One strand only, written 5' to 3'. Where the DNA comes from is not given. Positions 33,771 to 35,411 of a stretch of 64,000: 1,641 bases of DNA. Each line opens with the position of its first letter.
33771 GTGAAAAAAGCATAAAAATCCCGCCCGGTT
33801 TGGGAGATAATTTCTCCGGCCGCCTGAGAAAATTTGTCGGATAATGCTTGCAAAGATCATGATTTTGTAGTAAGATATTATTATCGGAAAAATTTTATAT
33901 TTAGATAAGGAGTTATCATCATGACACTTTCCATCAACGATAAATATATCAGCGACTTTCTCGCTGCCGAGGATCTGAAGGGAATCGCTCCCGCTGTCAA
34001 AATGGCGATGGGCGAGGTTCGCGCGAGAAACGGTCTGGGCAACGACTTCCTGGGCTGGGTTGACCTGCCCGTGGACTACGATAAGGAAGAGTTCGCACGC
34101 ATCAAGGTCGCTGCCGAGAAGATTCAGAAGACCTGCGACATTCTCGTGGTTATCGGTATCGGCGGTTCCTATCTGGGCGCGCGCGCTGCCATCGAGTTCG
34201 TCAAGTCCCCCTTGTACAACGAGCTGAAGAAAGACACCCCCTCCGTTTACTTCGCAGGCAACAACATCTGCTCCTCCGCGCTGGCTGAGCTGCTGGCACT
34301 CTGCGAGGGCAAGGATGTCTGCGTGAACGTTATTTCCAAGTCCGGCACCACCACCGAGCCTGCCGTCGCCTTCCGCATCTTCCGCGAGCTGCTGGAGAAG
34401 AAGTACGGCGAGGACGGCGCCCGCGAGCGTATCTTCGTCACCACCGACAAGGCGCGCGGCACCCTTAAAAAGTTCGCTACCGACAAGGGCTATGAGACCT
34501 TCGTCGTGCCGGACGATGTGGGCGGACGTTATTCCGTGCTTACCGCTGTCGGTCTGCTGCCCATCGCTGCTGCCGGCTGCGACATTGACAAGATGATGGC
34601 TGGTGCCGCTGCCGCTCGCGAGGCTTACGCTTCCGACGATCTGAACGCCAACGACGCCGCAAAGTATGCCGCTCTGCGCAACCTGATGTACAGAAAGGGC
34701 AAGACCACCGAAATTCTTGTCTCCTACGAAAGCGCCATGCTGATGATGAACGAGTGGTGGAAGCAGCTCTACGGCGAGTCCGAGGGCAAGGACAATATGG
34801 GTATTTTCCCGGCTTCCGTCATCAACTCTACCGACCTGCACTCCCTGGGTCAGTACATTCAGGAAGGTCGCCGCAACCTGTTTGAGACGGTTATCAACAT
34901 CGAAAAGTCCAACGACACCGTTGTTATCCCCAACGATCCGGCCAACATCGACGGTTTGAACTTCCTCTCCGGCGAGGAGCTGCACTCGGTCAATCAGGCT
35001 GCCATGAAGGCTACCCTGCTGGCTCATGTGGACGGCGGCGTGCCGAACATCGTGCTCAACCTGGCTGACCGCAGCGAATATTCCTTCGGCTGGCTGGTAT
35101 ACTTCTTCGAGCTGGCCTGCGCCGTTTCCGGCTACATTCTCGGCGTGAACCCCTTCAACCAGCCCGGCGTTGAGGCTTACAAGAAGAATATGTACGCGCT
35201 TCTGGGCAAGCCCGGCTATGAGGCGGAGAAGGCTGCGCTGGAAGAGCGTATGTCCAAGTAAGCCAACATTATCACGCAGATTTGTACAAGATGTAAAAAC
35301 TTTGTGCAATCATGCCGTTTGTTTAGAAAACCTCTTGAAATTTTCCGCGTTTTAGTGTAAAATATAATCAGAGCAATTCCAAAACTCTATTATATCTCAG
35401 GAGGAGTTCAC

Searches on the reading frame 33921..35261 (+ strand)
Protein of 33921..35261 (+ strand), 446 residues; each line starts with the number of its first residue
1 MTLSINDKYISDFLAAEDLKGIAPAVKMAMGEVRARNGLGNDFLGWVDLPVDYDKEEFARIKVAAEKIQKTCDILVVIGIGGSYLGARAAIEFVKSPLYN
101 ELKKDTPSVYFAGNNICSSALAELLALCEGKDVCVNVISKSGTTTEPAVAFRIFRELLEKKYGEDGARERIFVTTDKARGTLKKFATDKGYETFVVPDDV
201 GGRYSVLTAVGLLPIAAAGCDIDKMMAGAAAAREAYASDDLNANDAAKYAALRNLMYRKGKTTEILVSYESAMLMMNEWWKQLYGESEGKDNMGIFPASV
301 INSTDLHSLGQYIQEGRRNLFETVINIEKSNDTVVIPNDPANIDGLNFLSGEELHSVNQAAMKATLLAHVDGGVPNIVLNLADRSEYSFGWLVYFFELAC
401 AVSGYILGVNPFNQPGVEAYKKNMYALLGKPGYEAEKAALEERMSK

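Call 19: find_encoding_contigs(protein=window:33921-35261:+, flank=10000, max_places=1)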
Protein window:33921-35261:+ (446 aa): 4 contigs read that carry it; 1 place shown.
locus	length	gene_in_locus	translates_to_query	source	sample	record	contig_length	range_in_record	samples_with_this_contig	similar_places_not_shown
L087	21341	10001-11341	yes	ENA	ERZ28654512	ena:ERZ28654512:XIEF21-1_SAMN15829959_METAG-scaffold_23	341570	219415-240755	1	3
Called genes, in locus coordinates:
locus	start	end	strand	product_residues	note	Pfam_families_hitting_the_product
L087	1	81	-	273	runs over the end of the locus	PF02311:AraC_binding, PF12833:HTH_18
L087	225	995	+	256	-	PF01182:Glucosamine_iso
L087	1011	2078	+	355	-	PF01408:GFO_IDH_MocA, PF03447:NAD_binding_3 (weak), PF22725:GFO_IDH_MocA_C3, PF02894:GFO_IDH_MocA_C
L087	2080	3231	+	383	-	PF01979:Amidohydro_1, PF07969:Amidohydro_3 (weak)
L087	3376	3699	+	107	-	-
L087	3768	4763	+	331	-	PF00389:2-Hacid_dh, PF02826:2-Hacid_dh_C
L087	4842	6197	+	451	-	PF02525:Flavodoxin_2, PF03358:FMN_red (weak)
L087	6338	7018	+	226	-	PF04973:NMN_transporter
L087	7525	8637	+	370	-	PF01145:Band_7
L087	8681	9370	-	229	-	PF21778:DUF6873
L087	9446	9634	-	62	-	PF00830:Ribosomal_L28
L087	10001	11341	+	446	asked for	PF00342:PGI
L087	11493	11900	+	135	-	-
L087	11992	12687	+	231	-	-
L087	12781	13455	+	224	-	-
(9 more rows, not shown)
